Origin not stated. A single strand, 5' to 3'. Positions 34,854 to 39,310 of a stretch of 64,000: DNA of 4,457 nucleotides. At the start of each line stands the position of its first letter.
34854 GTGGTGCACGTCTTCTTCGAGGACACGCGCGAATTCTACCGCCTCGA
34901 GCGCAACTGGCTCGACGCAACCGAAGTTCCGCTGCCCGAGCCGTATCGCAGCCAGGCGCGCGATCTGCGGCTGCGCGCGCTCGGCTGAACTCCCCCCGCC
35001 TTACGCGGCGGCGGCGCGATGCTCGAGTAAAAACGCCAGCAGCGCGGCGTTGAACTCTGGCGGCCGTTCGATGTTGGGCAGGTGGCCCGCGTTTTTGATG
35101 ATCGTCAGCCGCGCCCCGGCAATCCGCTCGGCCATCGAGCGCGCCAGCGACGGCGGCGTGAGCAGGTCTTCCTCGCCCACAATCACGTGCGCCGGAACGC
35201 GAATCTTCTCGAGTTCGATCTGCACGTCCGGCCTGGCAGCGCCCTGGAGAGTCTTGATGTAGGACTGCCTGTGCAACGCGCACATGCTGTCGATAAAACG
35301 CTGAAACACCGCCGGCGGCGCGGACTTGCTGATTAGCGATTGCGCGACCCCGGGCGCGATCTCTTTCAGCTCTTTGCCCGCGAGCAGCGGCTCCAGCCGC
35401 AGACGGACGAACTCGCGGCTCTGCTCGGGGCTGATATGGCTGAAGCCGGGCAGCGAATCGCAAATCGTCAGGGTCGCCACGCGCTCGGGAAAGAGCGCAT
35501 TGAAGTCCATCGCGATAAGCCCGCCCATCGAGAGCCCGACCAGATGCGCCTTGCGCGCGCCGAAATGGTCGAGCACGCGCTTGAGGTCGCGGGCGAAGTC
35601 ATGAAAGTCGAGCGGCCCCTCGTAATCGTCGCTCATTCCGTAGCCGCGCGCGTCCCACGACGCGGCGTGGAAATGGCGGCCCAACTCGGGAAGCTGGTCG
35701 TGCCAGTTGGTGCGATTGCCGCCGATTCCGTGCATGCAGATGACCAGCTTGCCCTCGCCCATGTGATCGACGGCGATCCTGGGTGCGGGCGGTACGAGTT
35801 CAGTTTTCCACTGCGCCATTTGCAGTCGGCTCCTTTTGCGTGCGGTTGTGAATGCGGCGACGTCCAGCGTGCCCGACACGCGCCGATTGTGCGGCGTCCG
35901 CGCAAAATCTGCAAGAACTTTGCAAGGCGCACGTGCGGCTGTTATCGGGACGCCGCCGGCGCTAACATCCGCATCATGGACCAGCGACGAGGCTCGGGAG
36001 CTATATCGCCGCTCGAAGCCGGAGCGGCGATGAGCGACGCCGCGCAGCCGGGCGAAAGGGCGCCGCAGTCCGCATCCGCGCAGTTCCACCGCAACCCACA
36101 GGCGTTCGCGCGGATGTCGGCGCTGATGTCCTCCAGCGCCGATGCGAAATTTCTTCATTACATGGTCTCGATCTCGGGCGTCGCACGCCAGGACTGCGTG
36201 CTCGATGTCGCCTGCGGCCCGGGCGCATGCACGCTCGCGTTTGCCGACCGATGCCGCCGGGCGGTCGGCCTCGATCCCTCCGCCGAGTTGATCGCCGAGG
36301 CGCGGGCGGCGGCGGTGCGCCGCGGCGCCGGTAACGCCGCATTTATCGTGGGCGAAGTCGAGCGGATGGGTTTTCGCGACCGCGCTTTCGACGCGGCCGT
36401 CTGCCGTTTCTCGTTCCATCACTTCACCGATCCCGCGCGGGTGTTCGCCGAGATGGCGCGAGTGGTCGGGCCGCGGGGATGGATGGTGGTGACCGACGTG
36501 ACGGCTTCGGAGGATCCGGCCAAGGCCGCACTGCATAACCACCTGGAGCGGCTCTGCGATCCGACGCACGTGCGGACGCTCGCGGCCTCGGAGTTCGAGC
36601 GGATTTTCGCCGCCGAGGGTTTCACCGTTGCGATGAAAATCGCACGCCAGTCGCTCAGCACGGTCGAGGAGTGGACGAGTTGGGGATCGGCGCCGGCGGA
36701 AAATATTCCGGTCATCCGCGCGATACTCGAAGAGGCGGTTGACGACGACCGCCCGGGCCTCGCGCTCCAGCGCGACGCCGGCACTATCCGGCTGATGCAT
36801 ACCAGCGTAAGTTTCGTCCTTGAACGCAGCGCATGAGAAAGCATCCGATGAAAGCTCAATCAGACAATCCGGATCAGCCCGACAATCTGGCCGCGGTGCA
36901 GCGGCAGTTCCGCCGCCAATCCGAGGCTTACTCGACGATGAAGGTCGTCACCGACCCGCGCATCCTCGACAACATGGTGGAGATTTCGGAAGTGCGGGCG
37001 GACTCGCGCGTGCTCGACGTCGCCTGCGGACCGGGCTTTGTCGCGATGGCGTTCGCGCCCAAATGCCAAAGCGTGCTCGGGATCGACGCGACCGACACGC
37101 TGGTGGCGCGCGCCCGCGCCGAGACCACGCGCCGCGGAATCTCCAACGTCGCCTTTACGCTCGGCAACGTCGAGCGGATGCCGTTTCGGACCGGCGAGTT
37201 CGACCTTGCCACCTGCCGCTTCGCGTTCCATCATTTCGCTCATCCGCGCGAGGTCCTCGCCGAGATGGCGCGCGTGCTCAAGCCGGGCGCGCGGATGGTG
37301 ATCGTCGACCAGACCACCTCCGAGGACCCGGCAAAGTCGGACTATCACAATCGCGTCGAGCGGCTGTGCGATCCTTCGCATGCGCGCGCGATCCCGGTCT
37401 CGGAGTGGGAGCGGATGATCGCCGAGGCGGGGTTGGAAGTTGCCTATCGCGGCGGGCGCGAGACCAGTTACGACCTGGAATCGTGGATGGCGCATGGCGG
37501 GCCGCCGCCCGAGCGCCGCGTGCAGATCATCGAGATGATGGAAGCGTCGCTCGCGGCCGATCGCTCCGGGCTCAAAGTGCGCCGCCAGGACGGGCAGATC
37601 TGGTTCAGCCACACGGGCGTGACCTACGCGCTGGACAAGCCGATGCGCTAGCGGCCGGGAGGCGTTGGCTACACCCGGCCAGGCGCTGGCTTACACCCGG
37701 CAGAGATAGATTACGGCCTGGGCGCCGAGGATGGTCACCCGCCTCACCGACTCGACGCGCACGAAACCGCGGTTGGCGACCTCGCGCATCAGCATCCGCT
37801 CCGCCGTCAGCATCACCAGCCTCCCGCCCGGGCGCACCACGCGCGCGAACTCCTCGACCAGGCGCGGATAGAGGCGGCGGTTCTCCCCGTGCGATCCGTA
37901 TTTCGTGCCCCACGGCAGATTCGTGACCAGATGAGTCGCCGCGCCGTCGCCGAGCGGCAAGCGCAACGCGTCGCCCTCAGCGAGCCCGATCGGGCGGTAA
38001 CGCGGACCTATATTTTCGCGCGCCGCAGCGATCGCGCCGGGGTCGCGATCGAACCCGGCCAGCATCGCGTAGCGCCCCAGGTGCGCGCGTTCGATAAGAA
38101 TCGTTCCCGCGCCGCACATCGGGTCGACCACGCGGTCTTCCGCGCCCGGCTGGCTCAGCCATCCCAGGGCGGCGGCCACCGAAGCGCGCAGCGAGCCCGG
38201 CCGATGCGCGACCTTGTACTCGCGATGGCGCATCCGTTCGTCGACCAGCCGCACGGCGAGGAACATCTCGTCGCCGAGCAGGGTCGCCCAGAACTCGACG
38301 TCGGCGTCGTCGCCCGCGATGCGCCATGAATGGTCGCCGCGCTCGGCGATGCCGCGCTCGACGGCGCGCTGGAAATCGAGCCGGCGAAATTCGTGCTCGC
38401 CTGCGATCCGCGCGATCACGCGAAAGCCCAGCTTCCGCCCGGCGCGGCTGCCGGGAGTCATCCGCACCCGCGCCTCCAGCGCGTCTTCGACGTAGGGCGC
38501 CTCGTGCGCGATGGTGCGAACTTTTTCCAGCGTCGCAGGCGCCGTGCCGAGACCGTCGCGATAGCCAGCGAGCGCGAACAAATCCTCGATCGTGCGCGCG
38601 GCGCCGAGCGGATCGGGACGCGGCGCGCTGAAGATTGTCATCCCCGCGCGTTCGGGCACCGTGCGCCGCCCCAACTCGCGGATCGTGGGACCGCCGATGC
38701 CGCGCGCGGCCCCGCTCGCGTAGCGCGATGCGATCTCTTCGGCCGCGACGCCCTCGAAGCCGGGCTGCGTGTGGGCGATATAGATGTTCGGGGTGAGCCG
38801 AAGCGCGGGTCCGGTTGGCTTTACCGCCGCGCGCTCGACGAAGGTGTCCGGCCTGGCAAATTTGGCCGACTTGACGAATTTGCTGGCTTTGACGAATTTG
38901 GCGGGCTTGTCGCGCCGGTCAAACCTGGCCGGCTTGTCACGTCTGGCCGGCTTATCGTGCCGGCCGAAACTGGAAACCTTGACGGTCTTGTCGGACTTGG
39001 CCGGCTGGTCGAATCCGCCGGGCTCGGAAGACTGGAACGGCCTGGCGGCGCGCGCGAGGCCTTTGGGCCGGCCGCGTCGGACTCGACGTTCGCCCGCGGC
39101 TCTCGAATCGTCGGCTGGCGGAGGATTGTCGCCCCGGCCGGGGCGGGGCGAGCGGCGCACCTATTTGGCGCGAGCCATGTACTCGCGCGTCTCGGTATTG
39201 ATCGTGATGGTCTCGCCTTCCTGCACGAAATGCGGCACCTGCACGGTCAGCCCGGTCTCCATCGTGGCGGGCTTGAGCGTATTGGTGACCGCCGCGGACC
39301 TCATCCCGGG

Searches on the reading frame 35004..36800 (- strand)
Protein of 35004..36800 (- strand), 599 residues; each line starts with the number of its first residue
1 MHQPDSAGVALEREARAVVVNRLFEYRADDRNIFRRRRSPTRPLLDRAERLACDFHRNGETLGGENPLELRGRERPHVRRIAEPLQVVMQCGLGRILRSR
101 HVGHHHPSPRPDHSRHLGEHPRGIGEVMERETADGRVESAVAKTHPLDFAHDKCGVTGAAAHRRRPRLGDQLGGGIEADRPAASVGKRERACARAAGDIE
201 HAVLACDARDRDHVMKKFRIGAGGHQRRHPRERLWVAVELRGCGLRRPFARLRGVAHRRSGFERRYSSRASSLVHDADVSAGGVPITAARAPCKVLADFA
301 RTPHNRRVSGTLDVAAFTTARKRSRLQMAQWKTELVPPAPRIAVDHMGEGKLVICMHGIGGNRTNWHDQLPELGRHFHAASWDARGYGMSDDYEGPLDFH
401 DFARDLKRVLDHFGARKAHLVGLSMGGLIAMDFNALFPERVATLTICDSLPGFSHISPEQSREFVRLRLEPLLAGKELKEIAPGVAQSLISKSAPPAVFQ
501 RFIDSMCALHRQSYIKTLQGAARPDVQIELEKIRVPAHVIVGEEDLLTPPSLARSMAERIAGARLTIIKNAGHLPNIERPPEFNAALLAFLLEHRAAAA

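Call 64: search_protein_families(library=pfam, proteins=[window:35004-36800:-], max_evalue=0.00001)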
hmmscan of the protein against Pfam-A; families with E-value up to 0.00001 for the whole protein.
window:35004-36800:- (599 aa): 3 families
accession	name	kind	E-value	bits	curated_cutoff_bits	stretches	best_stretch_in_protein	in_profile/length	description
PF00561.26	Abhydrolase_1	-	7.2e-26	91.8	25.8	1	352-580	2-245/245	alpha/beta hydrolase fold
PF12697.13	Abhydrolase_6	-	8.1e-24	85.9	26.3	1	353-586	1-217/217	Alpha/beta hydrolase family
PF12146.15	Hydrolase_4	-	4e-14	52.9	27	1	351-574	5-233/239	Serine aminopeptidase, S33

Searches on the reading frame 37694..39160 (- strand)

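Call 64: search_protein_families(library=pfam, proteins=[window:37694-39160:-], max_evalue=0.00001)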
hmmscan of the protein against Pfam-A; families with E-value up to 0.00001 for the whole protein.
window:37694-39160:- (489 aa): 3 families
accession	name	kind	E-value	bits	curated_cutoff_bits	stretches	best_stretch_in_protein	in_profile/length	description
PF01170.24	UPF0020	-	1.5e-29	103.6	22.3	1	313-477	1-191/197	RMKL-like, methyltransferase domain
PF13649.12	Methyltransf_25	-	1.2e-06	29.5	27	1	344-446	1-97/97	Methyltransferase domain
PF08241.18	Methyltransf_11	-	8e-06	26.9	21.2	0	349-450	5-95/95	Methyltransferase domain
